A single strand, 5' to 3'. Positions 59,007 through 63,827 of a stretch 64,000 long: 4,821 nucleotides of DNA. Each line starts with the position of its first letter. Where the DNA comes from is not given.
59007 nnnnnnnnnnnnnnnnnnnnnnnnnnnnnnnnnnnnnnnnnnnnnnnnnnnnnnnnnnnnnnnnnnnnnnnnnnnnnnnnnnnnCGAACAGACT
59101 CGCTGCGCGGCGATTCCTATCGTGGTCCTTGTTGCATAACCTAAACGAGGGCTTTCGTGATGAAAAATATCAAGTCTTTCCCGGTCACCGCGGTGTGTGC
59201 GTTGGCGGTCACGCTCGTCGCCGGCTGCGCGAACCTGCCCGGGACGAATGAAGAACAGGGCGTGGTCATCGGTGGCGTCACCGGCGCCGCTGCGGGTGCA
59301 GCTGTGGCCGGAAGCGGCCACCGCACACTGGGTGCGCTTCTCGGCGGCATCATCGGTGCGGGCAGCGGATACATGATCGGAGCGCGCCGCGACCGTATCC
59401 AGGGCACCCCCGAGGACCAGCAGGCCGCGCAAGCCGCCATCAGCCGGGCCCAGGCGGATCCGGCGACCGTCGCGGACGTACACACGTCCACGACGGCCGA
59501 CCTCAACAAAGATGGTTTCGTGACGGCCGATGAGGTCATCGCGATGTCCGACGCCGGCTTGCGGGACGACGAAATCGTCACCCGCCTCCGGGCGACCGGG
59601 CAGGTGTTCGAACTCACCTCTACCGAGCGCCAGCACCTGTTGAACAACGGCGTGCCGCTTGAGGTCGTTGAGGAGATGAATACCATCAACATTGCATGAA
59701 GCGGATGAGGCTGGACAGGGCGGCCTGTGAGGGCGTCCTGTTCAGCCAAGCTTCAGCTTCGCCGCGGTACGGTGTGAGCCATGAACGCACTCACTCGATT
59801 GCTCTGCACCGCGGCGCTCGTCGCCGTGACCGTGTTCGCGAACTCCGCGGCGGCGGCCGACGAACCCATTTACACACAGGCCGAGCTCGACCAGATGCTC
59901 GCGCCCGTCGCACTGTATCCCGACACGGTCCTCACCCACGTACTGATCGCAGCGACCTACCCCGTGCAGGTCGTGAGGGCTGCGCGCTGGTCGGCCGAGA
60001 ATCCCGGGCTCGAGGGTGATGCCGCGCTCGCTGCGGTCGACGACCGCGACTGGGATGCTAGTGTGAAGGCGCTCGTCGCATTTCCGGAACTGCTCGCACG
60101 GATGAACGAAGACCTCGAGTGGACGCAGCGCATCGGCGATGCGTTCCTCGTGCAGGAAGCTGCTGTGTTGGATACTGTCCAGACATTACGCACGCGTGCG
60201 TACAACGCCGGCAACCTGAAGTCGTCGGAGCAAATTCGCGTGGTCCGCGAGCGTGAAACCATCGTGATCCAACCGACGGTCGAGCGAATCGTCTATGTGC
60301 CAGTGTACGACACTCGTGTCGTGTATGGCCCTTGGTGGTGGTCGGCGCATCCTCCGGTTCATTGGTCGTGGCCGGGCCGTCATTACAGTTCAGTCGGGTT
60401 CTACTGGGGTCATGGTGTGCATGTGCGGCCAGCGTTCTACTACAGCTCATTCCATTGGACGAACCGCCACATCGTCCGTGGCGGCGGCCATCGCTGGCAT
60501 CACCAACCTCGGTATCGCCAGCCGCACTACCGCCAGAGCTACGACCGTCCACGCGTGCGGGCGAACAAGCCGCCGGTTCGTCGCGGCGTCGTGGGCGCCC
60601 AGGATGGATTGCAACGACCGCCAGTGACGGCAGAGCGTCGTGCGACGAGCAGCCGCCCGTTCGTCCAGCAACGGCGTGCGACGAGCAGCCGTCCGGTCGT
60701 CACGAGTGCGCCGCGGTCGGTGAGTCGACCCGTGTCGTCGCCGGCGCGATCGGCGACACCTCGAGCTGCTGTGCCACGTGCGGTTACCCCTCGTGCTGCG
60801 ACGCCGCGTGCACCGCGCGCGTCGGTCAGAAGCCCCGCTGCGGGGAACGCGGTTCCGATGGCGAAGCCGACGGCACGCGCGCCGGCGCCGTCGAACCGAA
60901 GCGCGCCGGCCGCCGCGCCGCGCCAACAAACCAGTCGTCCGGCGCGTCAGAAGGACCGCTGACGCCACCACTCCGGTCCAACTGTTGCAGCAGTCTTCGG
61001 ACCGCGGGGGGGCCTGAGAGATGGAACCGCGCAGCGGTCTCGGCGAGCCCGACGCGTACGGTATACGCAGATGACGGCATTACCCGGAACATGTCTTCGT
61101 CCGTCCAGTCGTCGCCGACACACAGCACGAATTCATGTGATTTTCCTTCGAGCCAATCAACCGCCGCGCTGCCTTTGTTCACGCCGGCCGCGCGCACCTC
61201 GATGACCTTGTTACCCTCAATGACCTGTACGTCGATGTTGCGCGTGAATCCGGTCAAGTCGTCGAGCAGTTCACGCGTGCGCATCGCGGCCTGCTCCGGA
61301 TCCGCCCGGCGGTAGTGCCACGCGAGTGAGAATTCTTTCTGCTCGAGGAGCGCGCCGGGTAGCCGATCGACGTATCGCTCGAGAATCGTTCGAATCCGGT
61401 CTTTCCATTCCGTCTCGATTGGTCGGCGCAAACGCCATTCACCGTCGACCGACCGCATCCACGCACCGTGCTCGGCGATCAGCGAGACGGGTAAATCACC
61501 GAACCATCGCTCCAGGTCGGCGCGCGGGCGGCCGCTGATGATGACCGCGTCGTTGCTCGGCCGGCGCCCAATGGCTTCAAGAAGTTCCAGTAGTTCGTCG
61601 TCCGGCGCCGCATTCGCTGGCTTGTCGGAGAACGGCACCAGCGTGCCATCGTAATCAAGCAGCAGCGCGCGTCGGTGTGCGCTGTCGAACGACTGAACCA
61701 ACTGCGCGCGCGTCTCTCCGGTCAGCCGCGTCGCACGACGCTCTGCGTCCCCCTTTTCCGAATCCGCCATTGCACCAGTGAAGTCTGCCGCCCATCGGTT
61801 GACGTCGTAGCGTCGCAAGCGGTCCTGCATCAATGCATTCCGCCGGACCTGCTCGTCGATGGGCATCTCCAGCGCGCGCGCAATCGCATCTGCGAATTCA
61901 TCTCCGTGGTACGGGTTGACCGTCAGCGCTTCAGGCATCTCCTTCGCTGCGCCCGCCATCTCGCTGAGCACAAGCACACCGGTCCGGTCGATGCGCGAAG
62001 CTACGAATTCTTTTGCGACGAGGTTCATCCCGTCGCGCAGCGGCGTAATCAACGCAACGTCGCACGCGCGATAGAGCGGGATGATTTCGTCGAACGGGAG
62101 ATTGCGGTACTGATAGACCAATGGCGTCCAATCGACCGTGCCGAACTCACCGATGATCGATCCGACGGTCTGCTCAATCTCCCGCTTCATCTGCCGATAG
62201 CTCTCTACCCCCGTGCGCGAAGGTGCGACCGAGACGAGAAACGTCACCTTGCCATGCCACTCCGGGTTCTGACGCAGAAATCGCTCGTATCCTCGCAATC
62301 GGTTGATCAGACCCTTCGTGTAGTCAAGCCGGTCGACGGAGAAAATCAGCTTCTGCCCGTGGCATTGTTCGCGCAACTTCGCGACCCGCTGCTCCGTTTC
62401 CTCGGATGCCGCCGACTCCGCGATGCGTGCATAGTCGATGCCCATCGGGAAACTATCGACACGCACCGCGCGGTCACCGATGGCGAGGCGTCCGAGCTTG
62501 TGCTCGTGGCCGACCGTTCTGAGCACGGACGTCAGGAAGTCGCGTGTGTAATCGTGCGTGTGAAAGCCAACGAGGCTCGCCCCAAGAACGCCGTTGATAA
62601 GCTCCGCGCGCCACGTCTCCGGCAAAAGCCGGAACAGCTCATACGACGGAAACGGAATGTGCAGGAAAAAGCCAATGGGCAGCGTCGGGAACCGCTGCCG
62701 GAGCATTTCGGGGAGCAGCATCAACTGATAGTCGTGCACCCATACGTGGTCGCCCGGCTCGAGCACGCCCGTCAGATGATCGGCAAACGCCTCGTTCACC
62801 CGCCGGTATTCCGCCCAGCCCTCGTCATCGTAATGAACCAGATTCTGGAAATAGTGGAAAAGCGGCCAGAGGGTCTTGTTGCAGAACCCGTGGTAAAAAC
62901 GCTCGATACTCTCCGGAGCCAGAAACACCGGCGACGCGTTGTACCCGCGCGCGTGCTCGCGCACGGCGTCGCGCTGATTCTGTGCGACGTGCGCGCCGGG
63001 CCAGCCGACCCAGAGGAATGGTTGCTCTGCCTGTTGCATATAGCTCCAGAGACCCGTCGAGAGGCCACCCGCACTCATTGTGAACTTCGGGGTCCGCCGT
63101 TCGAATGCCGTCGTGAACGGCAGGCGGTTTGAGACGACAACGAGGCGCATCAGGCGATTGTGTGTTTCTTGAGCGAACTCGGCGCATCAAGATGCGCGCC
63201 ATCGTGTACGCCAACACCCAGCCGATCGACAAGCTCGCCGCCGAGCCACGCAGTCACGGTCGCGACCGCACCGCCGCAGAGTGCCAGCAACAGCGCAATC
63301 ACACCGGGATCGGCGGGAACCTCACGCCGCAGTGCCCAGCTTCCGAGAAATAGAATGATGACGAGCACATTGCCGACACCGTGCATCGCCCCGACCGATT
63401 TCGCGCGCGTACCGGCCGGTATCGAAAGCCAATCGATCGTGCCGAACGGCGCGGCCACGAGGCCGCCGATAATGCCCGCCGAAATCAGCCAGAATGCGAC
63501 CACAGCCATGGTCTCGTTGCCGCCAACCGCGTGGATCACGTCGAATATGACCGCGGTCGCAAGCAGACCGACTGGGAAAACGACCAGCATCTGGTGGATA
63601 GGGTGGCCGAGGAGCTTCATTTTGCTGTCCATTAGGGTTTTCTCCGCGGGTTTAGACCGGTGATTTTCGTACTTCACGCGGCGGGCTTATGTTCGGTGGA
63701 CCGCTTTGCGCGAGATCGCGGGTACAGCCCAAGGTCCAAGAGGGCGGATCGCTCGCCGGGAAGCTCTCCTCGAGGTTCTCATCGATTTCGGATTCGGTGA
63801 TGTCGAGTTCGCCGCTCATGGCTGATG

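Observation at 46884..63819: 17-kb stress/dormancy/envelope island organised around two tandem pairs of Crp/Fnr paralogs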

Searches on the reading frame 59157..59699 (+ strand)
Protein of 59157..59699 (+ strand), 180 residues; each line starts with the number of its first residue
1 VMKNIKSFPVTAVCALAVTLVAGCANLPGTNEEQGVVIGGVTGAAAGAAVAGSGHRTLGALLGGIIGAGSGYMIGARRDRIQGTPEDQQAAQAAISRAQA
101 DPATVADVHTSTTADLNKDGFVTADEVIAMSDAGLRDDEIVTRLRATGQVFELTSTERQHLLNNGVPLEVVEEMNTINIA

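Call 5: search_protein_families(library=pfam, proteins=[window:59157-59699:+], max_evalue=0.01)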
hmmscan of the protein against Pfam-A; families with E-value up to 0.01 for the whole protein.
window:59157-59699:+ (180 aa): 3 families
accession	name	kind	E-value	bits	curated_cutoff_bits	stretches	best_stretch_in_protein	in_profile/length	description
PF13488.11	Gly-zipper_Omp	-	1.7e-06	28.3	25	1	38-79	1-43/46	Glycine zipper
PF05433.20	Rick_17kDa_Anti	-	2.2e-05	24.7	24.2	1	35-75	2-43/43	Glycine zipper 2TM domain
PF13441.11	Gly-zipper_YMGG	-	9.1e-05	22.5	28.9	1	32-76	3-44/45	YMGG-like Gly-zipper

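Call 25: search_protein_families(library=ncbifam, proteins=[window:59160-59699:+], max_evalue=0.01)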
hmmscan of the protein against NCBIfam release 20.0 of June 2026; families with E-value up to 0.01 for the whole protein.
window:59160-59699:+ (179 aa): 2 families
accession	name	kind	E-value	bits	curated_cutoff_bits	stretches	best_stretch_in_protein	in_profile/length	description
NF053611.1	YiaD_Gzip_OmpA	equivalog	2.7e-09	37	175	1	12-96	2-91/206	YiaD family glycine zipper/OmpA-like lipoprotein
NF053612.1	anchor_PA1041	equivalog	0.00087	19.3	250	1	14-133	9-131/236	PA1041 family peptidoglycan-binding anchor lipoprotein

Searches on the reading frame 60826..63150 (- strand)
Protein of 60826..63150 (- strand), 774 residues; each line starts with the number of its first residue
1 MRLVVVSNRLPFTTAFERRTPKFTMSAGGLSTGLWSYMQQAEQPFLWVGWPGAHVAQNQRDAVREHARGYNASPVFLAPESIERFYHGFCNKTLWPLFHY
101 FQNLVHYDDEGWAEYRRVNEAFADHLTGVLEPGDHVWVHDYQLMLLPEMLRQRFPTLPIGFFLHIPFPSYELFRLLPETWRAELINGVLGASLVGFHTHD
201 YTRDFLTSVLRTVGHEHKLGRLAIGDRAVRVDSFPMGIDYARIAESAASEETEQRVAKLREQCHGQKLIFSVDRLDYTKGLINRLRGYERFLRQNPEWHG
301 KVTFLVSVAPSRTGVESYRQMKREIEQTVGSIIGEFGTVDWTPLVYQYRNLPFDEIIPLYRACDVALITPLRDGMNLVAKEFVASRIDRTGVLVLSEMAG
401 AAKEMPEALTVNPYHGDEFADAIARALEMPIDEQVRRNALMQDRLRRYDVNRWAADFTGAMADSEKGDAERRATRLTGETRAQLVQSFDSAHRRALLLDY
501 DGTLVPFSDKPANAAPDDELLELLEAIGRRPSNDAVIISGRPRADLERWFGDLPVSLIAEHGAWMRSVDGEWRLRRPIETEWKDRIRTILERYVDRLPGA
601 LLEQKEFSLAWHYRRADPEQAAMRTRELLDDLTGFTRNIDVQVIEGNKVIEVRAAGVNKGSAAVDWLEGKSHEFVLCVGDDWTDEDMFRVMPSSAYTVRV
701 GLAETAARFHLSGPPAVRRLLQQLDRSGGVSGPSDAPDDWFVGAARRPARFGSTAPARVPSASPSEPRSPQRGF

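Call 5: search_protein_families(library=pfam, proteins=[window:60826-63150:-], max_evalue=0.01)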
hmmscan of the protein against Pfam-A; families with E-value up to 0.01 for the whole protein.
window:60826-63150:- (774 aa): 4 families
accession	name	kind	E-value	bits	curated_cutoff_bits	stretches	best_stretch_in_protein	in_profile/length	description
PF00982.27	Glyco_transf_20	-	1.6e-149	499.1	32.5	1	2-459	2-469/473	Glycosyltransferase family 20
PF02358.22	Trehalose_PPase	-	1.8e-52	178.2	27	1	497-694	1-206/235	Trehalose-phosphatase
PF08282.18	Hydrolase_3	-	0.002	18.4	20.9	0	644-691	173-222/255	haloacid dehalogenase-like hydrolase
PF21269.3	TreT_GT1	-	0.0078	16.3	27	0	105-155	57-105/144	Trehalose synthase, N-terminal domain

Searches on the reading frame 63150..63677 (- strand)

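Call 5: search_protein_families(library=pfam, proteins=[window:63150-63677:-], max_evalue=0.01)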
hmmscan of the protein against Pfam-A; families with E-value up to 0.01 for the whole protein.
window:63150-63677:- (175 aa): 1 family
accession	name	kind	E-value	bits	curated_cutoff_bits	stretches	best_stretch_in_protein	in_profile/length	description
PF09990.14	DUF2231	-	1e-31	110.3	26.4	1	24-158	1-138/139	Predicted membrane protein (DUF2231)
